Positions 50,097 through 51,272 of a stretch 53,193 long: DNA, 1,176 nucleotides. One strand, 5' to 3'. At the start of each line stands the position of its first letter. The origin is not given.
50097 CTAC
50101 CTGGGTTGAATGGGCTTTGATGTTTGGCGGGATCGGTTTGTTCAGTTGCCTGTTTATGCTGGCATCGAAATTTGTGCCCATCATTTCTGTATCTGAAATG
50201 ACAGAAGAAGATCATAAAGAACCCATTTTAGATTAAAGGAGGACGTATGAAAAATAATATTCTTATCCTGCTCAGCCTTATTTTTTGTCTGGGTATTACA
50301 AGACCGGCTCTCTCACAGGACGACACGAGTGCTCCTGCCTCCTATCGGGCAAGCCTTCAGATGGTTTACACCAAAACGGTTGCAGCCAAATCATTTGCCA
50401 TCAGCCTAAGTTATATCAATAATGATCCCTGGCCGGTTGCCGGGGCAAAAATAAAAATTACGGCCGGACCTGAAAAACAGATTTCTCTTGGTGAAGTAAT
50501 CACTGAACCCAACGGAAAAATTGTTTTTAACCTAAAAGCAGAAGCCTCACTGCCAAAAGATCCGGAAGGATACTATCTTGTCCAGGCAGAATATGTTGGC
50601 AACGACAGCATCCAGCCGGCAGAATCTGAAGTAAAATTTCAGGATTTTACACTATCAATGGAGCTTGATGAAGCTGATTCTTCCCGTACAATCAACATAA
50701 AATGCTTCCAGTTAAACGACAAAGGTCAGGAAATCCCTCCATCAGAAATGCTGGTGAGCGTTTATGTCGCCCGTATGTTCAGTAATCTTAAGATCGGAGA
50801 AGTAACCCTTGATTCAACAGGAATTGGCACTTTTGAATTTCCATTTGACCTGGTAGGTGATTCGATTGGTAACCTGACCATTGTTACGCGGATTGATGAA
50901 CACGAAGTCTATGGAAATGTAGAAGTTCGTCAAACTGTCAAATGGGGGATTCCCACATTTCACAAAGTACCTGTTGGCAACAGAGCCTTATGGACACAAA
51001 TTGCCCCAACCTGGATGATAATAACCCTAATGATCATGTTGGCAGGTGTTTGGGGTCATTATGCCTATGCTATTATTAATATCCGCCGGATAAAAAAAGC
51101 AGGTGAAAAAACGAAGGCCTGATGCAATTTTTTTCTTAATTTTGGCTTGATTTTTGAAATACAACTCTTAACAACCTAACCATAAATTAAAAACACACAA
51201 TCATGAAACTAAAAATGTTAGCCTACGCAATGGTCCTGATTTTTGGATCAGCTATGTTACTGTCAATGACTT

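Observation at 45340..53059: Candidate undescribed respiratory/electron-export module: heptahaem cytochrome c, cytochrome b, TAT Fe-S, NrfD-like and unknown anchored protein, plus two soluble cytochromes c, with no catalytic subunit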

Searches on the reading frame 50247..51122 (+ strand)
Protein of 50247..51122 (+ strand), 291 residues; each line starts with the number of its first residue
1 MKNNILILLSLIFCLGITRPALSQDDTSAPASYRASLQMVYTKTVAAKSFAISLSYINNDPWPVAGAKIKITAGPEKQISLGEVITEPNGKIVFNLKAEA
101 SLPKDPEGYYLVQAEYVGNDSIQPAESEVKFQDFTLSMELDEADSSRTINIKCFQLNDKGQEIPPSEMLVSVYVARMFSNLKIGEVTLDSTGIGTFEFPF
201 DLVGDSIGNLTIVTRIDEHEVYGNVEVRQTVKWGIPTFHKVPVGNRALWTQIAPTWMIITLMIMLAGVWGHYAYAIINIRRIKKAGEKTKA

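Call 3: search_protein_families(library=pfam, proteins=[window:50247-51122:+], max_evalue=0.01)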
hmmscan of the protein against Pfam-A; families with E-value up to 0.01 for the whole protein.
window:50247-51122:+ (291 aa): 0 families

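Call 4: search_protein_families(library=ncbifam, proteins=[window:50247-51122:+], max_evalue=0.01)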
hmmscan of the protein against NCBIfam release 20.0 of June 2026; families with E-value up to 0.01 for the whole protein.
window:50247-51122:+ (291 aa): 0 families

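Call 17: search_solved_structures(query=window:50247-51122:+, max_evalue=10)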
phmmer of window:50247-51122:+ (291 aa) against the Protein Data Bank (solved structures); distinct sequences matched with E-value up to 10: 0.

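Call 34: find_homologous_proteins(query=window:50247-51122:+, max_evalue=0.001)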
Query window:50247-51122:+ (291 aa): 269 proteins with E <= 0.001 among 841 candidates; the best 120 are listed.
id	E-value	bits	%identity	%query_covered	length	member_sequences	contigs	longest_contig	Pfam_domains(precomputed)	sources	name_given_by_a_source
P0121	1.6e-175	600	91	100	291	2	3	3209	-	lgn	-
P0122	1.6e-158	544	82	100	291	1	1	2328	-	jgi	-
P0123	8.3e-150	516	77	99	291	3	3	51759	-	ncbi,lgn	-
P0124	8.8e-92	325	50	97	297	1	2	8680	-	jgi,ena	jgi:hypothetical protein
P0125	4.0e-90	320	50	96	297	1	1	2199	-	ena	-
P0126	1.5e-71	259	60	65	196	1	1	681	-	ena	-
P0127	3.8e-63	231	47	85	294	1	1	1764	-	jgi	jgi:hypothetical protein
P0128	1.3e-62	230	43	93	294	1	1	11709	-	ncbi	-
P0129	2.1e-62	229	41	100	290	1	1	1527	-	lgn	-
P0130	4.2e-62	228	43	93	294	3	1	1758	-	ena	-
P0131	1.8e-61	226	41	93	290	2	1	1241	-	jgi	-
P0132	3.2e-61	225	42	92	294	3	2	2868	-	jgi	jgi:hypothetical protein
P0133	3.7e-61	225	42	93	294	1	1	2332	-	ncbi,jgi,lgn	jgi:hypothetical protein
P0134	4.7e-61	225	41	93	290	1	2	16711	-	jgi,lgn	jgi:hypothetical protein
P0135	1.9e-60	223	41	99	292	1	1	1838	-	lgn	-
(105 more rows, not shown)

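Call 35: find_encoding_contigs(protein=P0123, flank=10000, max_places=2)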
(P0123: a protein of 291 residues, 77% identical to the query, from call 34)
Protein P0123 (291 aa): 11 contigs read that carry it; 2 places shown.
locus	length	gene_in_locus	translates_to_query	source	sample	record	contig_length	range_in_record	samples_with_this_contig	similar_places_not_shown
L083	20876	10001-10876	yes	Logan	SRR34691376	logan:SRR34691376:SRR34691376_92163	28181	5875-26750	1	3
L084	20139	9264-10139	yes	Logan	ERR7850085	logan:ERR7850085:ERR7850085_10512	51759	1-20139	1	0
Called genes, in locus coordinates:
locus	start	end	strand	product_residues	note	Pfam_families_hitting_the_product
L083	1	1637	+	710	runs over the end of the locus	PF01642:MM_CoA_mutase, PF02310:B12-binding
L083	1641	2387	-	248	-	PF00300:His_Phos_1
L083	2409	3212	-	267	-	PF01790:LGT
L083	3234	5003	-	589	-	PF02225:PA (weak), PF04389:Peptidase_M28, PF01546:Peptidase_M20 (weak), PF00595:PDZ (weak), PF13180:PDZ_2, PF17820:PDZ_6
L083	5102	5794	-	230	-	PF00027:cNMP_binding, PF00325:Crp (faint), PF13545:HTH_Crp_2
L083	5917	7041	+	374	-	PF09699:Paired_CXXCH_1 (faint), PF14522:Cytochrome_C7 (faint), PF14537:Cytochrom_c3_2 (weak), PF22113:Mtrc-MtrF_II-IV_dom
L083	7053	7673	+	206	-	PF01292:Ni_hydr_CYTB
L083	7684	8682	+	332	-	PF13183:Fer4_8 (faint), PF00037:Fer4 (faint), PF13237:Fer4_10 (faint), PF13247:Fer4_11, PF12797:Fer4_2 (weak), PF12837:Fer4_6 (weak), PF12838:Fer4_7 (weak), PF13187:Fer4_9 (weak)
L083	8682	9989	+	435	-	PF03916:NrfD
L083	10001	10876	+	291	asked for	-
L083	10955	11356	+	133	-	PF00034:Cytochrom_C, PF13442:Cytochrome_CBB3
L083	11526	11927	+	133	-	PF00034:Cytochrom_C, PF13442:Cytochrome_CBB3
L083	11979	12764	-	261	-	PF18962:Por_Secre_tail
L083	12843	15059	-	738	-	PF05048:NosD, PF13229:Beta_helix, PF05048:NosD, PF13229:Beta_helix, PF18962:Por_Secre_tail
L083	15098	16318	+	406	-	PF10509:GalKase_gal_bdg, PF00288:GHMP_kinases_N, PF08544:GHMP_kinases_C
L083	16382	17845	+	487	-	-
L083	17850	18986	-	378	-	PF01263:Aldose_epim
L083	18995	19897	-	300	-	PF20244:DUF6599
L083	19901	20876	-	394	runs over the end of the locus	PF04015:DUF362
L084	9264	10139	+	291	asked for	-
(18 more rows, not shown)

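Call 39: find_related_loci(query=A2, collection=metagenome_contigs, flank=10000)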
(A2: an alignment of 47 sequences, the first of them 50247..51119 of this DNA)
Query A2 (291 aa) in metagenome_contigs; peptide patterns used: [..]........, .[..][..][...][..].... (x = any residue, [..] = any of these).
455 stretches matched a pattern; 284 encode a relative of the query (tblastn E <= 1e-3); the best 80 are kept; 80 distinct loci.
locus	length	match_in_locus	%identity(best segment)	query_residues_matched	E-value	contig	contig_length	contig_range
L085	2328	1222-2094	82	1-291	2e-178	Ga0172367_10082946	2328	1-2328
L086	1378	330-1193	41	1-290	6e-72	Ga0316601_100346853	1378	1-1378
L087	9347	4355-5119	45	37-290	5e-67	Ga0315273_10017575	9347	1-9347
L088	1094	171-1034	41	1-290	7e-72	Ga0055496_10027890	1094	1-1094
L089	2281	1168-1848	46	63-290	3e-68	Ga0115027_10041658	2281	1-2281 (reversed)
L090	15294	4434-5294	40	1-289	2e-66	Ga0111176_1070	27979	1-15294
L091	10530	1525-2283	45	37-288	7e-66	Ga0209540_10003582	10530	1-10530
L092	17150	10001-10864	40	1-290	5e-66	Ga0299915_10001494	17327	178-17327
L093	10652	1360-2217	41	1-288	1e-65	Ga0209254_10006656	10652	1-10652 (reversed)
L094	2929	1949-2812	40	1-290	7e-66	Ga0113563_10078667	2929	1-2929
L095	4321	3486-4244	44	37-288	2e-65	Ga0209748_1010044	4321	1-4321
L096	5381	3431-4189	44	37-288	3e-65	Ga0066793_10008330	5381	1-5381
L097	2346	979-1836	41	1-288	1e-66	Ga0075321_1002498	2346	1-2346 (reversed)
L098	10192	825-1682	42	2-290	5e-65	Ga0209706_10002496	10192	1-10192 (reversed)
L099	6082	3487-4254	44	36-290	6e-65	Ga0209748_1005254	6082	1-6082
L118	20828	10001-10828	40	22-290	3e-62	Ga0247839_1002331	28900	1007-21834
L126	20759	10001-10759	43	37-288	2e-61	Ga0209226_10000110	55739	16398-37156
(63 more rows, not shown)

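Call 44: search_protein_families(library=pfam, proteins=[L126:11360-12598:-, L126:12657-13547:-, L126:13573-14172:-, L126:15144-16409:-, L126:17388-20471:+, L126:350-1675:+, L126:1815-2609:+, L126:2634-4412:+, L126:4649-5029:+, L126:5060-5926:+], max_evalue=0.001)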
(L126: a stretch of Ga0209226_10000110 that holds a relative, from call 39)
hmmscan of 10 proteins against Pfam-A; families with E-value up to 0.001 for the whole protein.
L126:11360-12598:- (412 aa): 1 family
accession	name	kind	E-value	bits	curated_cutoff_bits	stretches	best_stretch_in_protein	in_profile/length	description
PF03916.19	NrfD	-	2.4e-33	116.6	25.8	1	53-335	3-292/313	Polysulphide reductase, NrfD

L126:12657-13547:- (296 aa): 13 families
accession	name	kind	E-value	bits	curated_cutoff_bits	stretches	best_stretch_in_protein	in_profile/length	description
PF13247.11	Fer4_11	-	2.8e-19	69.6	26.2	2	144-203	3-64/100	4Fe-4S dicluster domain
PF12838.12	Fer4_7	-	3.2e-15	56.8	27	2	183-255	2-52/52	4Fe-4S dicluster domain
PF13187.11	Fer4_9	-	2.3e-14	53.6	27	3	183-254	2-50/52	4Fe-4S dicluster domain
PF13237.11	Fer4_10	-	7.2e-12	45.5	25.5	2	177-252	3-53/53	4Fe-4S dicluster domain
PF00037.32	Fer4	-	1.3e-11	44.2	21.1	1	177-197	2-22/24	4Fe-4S binding domain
PF12797.12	Fer4_2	-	1.5e-09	37.6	24.5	2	176-195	3-22/22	4Fe-4S binding domain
PF12837.12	Fer4_6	-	4e-09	36.4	25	1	177-197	3-23/24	4Fe-4S binding domain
PF13534.11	Fer4_17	-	2.1e-08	35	22.2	1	183-235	2-49/61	4Fe-4S dicluster domain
PF13183.11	Fer4_8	-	3.6e-08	34.3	27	1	183-254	5-67/68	4Fe-4S dicluster domain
PF13484.11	Fer4_16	-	1.3e-06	29.5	30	0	179-195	49-65/66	4Fe-4S double cluster binding domain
PF25160.1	LdpA_Fe-S-bd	-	2.2e-06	27.8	27.6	1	152-196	6-41/49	LdpA Fe-S cluster-binding domain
PF12798.12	Fer4_3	-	1e-05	26.4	27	0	183-197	1-15/15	4Fe-4S binding domain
PF12800.12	Fer4_4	-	0.00058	20.4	24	0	181-196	2-17/17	4Fe-4S binding domain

L126:13573-14172:- (199 aa): 6 families
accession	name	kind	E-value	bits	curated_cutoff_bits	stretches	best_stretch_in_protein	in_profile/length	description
PF09699.15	Paired_CXXCH_1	-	1.4e-08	34.7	20.6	0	110-147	8-39/41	Doubled CXXCH motif (Paired_CXXCH_1)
PF14522.11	Cytochrome_C7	-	7.5e-08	32.5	24.8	1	72-144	13-66/67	Cytochrome c7 and related cytochrome c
PF14537.11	Cytochrom_c3_2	-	1.2e-05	26.2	25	0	104-181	2-69/79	Cytochrome c3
PF22678.1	Cytochrom_c_NrfB-like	-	8.7e-05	23.4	27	0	75-119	1-44/89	Cytochrome c-type protein NrfB-like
PF22113.1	Mtrc-MtrF_II-IV_dom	-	9.7e-05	22.4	30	0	139-180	8-39/176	Outer membrane cytochrome MtrC/MtrF-like, domains II/IV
PF02085.21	Cytochrom_CIII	-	0.00021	22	22.9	0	100-180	21-86/101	Class III cytochrome C family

L126:15144-16409:- (421 aa): 6 families
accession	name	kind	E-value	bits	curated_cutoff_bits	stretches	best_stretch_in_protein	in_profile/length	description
PF14522.11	Cytochrome_C7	-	1.7e-08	34.6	24.8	0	240-283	7-55/67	Cytochrome c7 and related cytochrome c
PF22113.1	Mtrc-MtrF_II-IV_dom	-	4.2e-08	33.3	30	0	161-287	8-136/176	Outer membrane cytochrome MtrC/MtrF-like, domains II/IV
PF02335.20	Cytochrom_C552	-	1.8e-05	24.3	24.1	0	78-416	84-371/438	Cytochrome c552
PF22678.1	Cytochrom_c_NrfB-like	-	3.4e-05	24.7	27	0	238-295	28-84/89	Cytochrome c-type protein NrfB-like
PF13435.11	Cytochrome_C554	-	8.1e-05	23.9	20.8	0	241-276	46-83/84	Cytochrome c554 and c-prime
PF14537.11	Cytochrom_c3_2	-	0.00055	20.8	25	0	240-279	23-67/79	Cytochrome c3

L126:17388-20471:+ (1027 aa): 2 families
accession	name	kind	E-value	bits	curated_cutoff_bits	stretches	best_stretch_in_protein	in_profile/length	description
PF01578.25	Cytochrom_C_asm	-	1.6e-43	149.3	29.9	1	780-984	1-212/212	Cytochrome C assembly protein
PF05140.19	ResB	-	3.8e-21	75.9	24.6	2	339-417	195-273/486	ResB-like family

L126:350-1675:+ (441 aa): 14 families
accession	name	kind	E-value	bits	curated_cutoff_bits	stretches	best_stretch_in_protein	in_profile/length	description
PF13187.11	Fer4_9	-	2.2e-11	44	27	1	302-381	1-50/52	4Fe-4S dicluster domain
PF13183.11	Fer4_8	-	1.7e-10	41.7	27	2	301-382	3-68/68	4Fe-4S dicluster domain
PF13237.11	Fer4_10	-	2.7e-08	34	25.5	1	297-379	3-53/53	4Fe-4S dicluster domain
PF12797.12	Fer4_2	-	6.7e-08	32.4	24.5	1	294-315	1-22/22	4Fe-4S binding domain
PF13534.11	Fer4_17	-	2.3e-07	31.7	22.2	1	302-382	1-60/61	4Fe-4S dicluster domain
PF00037.32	Fer4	-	6.6e-06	26.2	21.1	1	298-316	3-21/24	4Fe-4S binding domain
PF17179.9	Fer4_22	-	8.4e-06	27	27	0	292-317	70-95/95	4Fe-4S dicluster domain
PF13484.11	Fer4_16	-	8.9e-06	26.8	30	1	303-381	2-66/66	4Fe-4S double cluster binding domain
PF12838.12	Fer4_7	-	1.4e-05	25.9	27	0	297-317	32-52/52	4Fe-4S dicluster domain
PF14697.11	Fer4_21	-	2.5e-05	24.7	35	0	300-315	38-53/59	4Fe-4S dicluster domain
PF12837.12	Fer4_6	-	6.9e-05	23.1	25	1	298-316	4-22/24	4Fe-4S binding domain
PF13746.11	Fer4_18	-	8.6e-05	23.2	27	0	299-318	57-76/114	4Fe-4S dicluster domain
PF12800.12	Fer4_4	-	0.00014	22.4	24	0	302-315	3-16/17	4Fe-4S binding domain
PF12798.12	Fer4_3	-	0.00076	20.6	27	0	303-317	1-15/15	4Fe-4S binding domain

L126:1815-2609:+ (264 aa): 1 family
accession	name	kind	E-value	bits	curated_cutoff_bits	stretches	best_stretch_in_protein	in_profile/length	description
PF02754.22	CCG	-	9.8e-33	112.6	20.6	2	149-236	1-84/85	Cysteine-rich domain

L126:2634-4412:+ (592 aa): 6 families
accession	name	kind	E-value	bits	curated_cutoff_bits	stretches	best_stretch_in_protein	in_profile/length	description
PF00441.29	Acyl-CoA_dh_1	-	5e-39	134.3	22.4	1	251-416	1-147/150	Acyl-CoA dehydrogenase, C-terminal domain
PF02771.21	Acyl-CoA_dh_N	-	4.1e-30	104.9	22.9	1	29-141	1-113/113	Acyl-CoA dehydrogenase, N-terminal domain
PF02770.24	Acyl-CoA_dh_M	-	1.5e-24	86.4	33.3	1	145-239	1-97/97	Acyl-CoA dehydrogenase, middle domain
PF21263.2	Acyl-CoA-dh_C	-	6.3e-16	58.9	27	1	463-550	1-82/96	Acyl-CoA dehydrogenase, C-terminal domain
PF08028.16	Acyl-CoA_dh_2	-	2.4e-11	44.5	22.7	1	268-407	3-133/134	Acyl-CoA dehydrogenase, C-terminal domain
PF22924.1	ACOX_C_alpha1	-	4.8e-08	33.4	27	1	261-409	4-159/169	Acyl-CoA oxidase, C-alpha1 domain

L126:4649-5029:+ (126 aa): 0 families

L126:5060-5926:+ (288 aa): 1 family
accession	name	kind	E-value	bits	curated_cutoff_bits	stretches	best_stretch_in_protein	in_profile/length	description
PF19089.6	DUF5777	-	1.4e-68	231.3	23.1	1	36-288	1-247/247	Membrane bound beta barrel domain (DUF5777)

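Call 45: predict_structure(alignment_id=A2)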
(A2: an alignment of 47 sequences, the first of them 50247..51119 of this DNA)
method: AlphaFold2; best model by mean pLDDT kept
length: 291 residues; sequences in the alignment: 47
mean_pLDDT: 84.8   pTM: 0.61
mean pLDDT of the five models: 84.8, 84.6, 84.5, 84.5, 84.3
residues with pLDDT >= 90: 138; 70-90: 114; 50-70: 32; < 50: 7
segments of 3 or more residues with pLDDT < 50: 23-27
pLDDT, mean of each block of 10 residues (from residue 1): 77 71 49 88 87 91 93 86 92 84 83 92 92 90 90 85 84 89 92 91 89 88 89 82 52 81 96 96 82 55
secondary structure, 60 per line:
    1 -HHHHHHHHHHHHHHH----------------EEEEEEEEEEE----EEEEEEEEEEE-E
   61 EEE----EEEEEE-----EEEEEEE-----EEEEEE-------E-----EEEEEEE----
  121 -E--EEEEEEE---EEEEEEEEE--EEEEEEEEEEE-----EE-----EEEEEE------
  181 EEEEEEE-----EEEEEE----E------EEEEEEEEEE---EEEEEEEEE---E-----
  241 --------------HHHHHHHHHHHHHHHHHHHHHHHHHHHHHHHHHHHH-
elements in order: H2-16 E33-43 E48-58 E60-63 E68-73 E79-85 E91-96 E110-116 E125-131 E135-143 E146-156 E169-174 E181-187 E193-198 E210-219 E223-231 H255-290

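Call 50: fold_search(model_id=the predicted structure, library=pdb)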
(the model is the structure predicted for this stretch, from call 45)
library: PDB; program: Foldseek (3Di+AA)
matches with E <= 10: 1267; with E <= 0.001: 61
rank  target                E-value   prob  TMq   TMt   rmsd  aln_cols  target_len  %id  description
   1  8b6l_P                2.8e-05  1.00  0.26  0.15  26.2       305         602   12  Subtomogram average of the human Sec61-TRAP-OSTA-translocon (released 2022-12-07)
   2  9n9j_P2               4.1e-05  1.00  0.25  0.14  29.4       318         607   12  Structure of a GRP94 folding intermediate engaged with a CCDC134- and FKBP11-bound secretory translocon (released 2025-11-19)
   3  5mhl_B                4.3e-05  1.00  0.24  0.12  14.7       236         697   10  FXIIIa in complex with the inhibitor Mi0621 (released 2017-12-20)
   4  5mho_B                7.6e-05  1.00  0.23  0.12  13.8       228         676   10  FXIIIa in complex with the inhibitor ZED2369 (released 2017-12-20)
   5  6ru5_A                8.4e-05  1.00  0.26  0.13  14.4       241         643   12  human complement C3 in complex with the hC3Nb1 nanobody (released 2019-08-21)
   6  5mhm_B                9.3e-05  0.99  0.20  0.11  14.6       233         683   12  FXIIIa in complex with the inhibitor ZED1630 (released 2017-12-20)
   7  9qk2_F                9.8e-05  1.00  0.25  0.13  15.8       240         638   12  Structure of the Complement classical and lectin pathway C3 convertase in complex with substrate C3 (released 2025-12-24)
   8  7u05_B                1.0e-04  1.00  0.28  0.13  10.3       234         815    9  Structure of the yeast TRAPPII-Rab11/Ypt32 complex in the closed/closed state (composite structure) (released 2022-04-27)
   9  6xi1_BBB              1.2e-04  1.00  0.22  0.16  17.0       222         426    9  Crystal structure of tetra-tandem repeat in extending RTX adhesin from Aeromonas hydrophila (released 2020-10-14)
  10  8k35_A                1.4e-04  1.00  0.26  0.10  27.4       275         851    9  Structure of the bacteriophage lambda tail tip complex (released 2023-11-15)
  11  8uin_G                1.5e-04  1.00  0.26  0.13  14.3       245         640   14  Structure of the C3bBb-albicin complex (released 2024-05-08)
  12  5mhn_B                1.8e-04  1.00  0.23  0.12  13.8       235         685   11  FXIIIa in complex with the inhibitor ZED2360 (released 2017-12-20)
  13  4kty_B                1.9e-04  1.00  0.23  0.11  15.3       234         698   12  Fibrin-stabilizing factor with a bound ligand (released 2013-12-04)
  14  1fyh_E                2.1e-04  1.00  0.26  0.35  10.5       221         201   11  1:1 COMPLEX BETWEEN AN INTERFERON GAMMA SINGLE-CHAIN VARIANT AND ITS RECEPTOR (released 2000-10-11)
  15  6e3k_D                2.3e-04  1.00  0.24  0.32  11.1       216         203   12  Interferon gamma signalling complex with IFNGR1 and IFNGR2 (released 2019-02-27)
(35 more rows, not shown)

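Call 75: search_protein_families(library=pfam, proteins=[L118:5119-5907:+, L083:12843-15059:-], max_evalue=0.001)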
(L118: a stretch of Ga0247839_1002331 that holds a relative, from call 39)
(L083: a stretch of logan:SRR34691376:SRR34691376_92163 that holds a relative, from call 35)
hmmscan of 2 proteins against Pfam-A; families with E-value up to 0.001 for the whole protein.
L118:5119-5907:+ (262 aa): 1 family
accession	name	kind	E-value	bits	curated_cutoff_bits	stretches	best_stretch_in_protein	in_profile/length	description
PF18962.6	Por_Secre_tail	-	3.3e-11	43.7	27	1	183-261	1-75/75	Secretion system C-terminal sorting domain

L083:12843-15059:- (738 aa): 3 families
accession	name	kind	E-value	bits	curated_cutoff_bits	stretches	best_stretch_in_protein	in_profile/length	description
PF13229.12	Beta_helix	-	3.5e-24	85.6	25.9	2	79-205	22-133/158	Right handed beta helix region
PF05048.19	NosD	-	3.4e-22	79.4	23.6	2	218-345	37-158/212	Periplasmic copper-binding protein (NosD)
PF18962.6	Por_Secre_tail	-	3.2e-10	40.6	27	1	664-736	3-75/75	Secretion system C-terminal sorting domain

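Call 79: search_protein_representatives(alignment_id=A2)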
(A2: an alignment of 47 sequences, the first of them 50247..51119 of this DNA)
Query: 47 sequences, 293 profile positions. Proteins with E-value up to 0.001 (for the whole library): 1177; up to 1e-10: 849; up to 1e-30: 402. The best 150 are listed.
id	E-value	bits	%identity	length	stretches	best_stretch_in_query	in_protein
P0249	3.4e-121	420.5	-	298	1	1-292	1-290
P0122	5.5e-113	393.5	-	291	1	1-290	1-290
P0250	2.5e-103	361.9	-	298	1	1-291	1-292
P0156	2.1e-102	358.8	-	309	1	12-291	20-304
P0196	7.4e-100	350.4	-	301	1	7-289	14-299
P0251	9.8e-100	350.1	-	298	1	11-290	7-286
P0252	4.4e-99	347.9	-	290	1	8-288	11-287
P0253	4.8e-98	344.5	-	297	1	5-289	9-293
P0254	7.1e-98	343.9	-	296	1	5-290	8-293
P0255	7.4e-98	343.9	-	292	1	7-290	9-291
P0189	1.3e-97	343.1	-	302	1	4-289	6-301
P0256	1.3e-94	333.2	-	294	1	1-291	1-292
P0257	1.4e-90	320.0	-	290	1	7-285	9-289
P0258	1.5e-89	316.6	-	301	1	1-290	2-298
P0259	2.6e-88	312.5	-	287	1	5-287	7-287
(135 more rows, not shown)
